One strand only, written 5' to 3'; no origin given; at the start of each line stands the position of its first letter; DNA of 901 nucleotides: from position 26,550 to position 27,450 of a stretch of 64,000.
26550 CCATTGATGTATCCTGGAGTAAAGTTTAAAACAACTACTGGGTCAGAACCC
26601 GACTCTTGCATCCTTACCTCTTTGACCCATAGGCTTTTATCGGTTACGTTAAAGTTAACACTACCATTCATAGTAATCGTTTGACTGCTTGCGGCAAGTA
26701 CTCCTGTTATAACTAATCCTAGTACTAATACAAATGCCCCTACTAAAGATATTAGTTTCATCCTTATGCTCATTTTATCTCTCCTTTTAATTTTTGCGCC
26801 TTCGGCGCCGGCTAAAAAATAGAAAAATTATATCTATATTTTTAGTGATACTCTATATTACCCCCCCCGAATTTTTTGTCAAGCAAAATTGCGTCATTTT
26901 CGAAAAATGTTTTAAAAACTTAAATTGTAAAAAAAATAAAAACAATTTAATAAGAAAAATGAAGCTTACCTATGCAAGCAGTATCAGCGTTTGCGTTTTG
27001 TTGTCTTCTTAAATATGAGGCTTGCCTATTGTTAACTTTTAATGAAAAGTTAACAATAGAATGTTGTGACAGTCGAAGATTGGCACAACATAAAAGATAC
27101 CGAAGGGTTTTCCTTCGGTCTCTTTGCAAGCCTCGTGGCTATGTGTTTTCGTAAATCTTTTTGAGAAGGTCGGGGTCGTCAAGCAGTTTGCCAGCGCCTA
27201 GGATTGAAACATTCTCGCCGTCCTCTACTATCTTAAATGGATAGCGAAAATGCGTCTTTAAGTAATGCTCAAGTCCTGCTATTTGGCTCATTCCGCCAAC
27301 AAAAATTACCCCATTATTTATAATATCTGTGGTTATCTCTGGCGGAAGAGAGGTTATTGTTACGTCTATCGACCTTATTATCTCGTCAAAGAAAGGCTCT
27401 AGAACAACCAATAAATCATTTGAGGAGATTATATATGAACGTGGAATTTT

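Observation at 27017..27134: Conserved 118-nt closing-stem-plus-three-hairpin element with compensatory base-pair changes between its two copies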

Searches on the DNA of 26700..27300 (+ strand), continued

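Call 51: search_with_rna_model(model_id=R2, sources=[L002, L006, L032, L033, L034, L035, L036, L037, L038, L039, L040, L041, L042, L044, L045, L046, L047, L048, L005, L043, L001], max_evalue=10)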
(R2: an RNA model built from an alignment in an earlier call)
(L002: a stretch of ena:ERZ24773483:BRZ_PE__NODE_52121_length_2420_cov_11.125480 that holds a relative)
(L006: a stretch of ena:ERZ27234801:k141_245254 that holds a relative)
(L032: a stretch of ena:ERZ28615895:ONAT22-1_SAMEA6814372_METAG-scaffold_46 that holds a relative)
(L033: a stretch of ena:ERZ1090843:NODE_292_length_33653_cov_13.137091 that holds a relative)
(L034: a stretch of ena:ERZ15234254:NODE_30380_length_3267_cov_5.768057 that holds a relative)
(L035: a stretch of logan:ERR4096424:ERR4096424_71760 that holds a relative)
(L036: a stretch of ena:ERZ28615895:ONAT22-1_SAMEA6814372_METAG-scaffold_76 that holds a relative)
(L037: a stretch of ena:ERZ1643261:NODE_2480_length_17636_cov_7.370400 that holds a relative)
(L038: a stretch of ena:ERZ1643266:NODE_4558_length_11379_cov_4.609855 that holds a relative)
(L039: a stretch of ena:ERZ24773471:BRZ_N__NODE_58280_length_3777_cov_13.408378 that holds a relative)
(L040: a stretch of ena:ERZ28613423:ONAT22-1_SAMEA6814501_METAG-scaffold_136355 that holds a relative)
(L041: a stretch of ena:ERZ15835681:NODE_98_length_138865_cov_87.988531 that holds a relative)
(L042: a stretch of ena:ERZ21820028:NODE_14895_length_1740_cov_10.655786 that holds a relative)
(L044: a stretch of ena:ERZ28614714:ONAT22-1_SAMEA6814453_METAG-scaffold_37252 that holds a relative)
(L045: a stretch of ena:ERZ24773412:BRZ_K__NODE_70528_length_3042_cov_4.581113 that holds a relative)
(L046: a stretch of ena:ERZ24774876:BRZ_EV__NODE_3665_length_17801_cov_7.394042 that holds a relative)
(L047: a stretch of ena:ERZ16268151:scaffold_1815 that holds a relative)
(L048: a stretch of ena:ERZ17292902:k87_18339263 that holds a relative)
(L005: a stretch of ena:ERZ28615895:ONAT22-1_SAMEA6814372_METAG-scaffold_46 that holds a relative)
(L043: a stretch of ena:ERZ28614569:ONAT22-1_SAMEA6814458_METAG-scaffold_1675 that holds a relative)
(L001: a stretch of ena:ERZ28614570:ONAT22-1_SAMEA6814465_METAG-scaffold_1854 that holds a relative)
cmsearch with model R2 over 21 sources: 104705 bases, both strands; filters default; matches with E-value up to 10: 19.
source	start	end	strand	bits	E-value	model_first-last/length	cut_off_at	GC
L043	2542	2659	-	134.8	2.4e-35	1-118/118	no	0.4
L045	119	236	-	134.3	3.3e-35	1-118/118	no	0.4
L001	3640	3757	-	134.3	3.3e-35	1-118/118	no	0.4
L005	3244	3361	-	129.5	7.7e-34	1-118/118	no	0.37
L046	2257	2370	-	106.2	2.6e-27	1-118/118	no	0.33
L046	2043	2155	-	95.5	2.6e-24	1-118/118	no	0.34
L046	2257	2370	+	63.3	2.7e-15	1-118/118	no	0.33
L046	2043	2155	+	52.7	2.5e-12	1-118/118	no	0.34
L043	2551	2583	+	24.8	0.00017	77-109/118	no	0.45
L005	3253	3285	+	24.7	0.00018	77-109/118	no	0.42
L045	194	227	+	24.4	0.00022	10-43/118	no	0.21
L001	3715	3748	+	24.4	0.00022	10-43/118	no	0.21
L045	128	160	+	23.7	0.00033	77-109/118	no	0.45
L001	3649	3681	+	23.7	0.00033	77-109/118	no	0.45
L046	2690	2744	-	23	0.00052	1-118/118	no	0.25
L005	3319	3352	+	21.5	0.0014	10-43/118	no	0.26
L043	2617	2650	+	21.5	0.0014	10-43/118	no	0.26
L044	166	219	-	19.1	0.0064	1-118/118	no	0.26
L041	4540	4659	+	14.3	0.14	1-118/118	no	0.24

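Call 54: search_with_rna_model(model_id=R2, sources=[L049, L050, L051, L052, L053, L054], max_evalue=10)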
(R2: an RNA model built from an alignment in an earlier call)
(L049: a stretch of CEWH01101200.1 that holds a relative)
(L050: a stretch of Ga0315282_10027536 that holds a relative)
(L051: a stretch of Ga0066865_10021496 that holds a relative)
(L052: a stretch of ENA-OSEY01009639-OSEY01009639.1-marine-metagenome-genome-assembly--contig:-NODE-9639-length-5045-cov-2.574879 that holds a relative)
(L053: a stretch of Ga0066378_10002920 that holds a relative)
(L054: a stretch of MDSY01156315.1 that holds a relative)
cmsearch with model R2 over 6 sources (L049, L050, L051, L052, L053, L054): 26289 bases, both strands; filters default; matches with E-value up to 10: 0.
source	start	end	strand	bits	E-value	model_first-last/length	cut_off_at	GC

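Call 58: search_with_rna_model(model_id=R2, sources=[L055, L056, L057, L058, L059, L060, L061, L062, L063, L064, L065, L066, L067, L068, L069, L070, L071, L072, L073, L074], max_evalue=1)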
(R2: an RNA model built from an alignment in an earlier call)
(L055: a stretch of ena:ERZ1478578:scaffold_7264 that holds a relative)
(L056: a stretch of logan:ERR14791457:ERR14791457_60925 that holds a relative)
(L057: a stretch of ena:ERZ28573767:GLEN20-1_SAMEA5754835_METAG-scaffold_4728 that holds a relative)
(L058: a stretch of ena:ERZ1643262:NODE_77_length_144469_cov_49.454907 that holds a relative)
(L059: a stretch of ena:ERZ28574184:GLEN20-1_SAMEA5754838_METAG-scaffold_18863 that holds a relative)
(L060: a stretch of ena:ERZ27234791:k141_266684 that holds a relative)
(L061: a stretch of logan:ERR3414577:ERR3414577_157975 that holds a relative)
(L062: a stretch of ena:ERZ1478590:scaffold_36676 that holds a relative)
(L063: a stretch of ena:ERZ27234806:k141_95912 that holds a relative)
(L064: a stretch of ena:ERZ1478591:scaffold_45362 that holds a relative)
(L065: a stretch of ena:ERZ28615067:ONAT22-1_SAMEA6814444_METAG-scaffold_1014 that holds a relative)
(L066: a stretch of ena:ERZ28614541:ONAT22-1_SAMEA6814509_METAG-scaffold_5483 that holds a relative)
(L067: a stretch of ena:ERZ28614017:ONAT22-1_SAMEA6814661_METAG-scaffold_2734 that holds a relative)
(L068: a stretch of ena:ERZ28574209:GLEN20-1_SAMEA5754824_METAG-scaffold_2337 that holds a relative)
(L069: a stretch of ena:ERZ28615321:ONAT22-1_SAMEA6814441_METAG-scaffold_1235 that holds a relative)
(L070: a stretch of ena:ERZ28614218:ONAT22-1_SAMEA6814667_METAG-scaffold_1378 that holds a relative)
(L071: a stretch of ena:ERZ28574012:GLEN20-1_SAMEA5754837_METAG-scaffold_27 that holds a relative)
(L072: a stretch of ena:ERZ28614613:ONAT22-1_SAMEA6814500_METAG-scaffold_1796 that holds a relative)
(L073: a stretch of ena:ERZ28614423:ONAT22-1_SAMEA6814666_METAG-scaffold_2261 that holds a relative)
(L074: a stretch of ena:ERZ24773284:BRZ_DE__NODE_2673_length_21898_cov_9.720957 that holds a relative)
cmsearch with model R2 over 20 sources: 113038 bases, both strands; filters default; matches with E-value up to 1: 0.
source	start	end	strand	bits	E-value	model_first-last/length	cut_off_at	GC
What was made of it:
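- None were found in about 218 kb of related loci (calls 51 and 58: 104,705 + 113,038 bases) other than the cassette-linked copies.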

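Call 66: search_dna_similar(query=window:26990-27140:+, collection=phages, mode=distant, max_evalue=0.01)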
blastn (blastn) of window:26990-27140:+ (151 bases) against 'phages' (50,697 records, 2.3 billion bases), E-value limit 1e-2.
No match.

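Call 67: search_dna_similar(query=window:26990-27140:+, collection=plasmids, mode=distant, max_evalue=0.01)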
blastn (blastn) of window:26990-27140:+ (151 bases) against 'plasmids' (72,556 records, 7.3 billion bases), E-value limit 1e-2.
No match.
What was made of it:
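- Tried and rejected: Phage and plasmid collections. blastn found no match (calls 66, 67).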
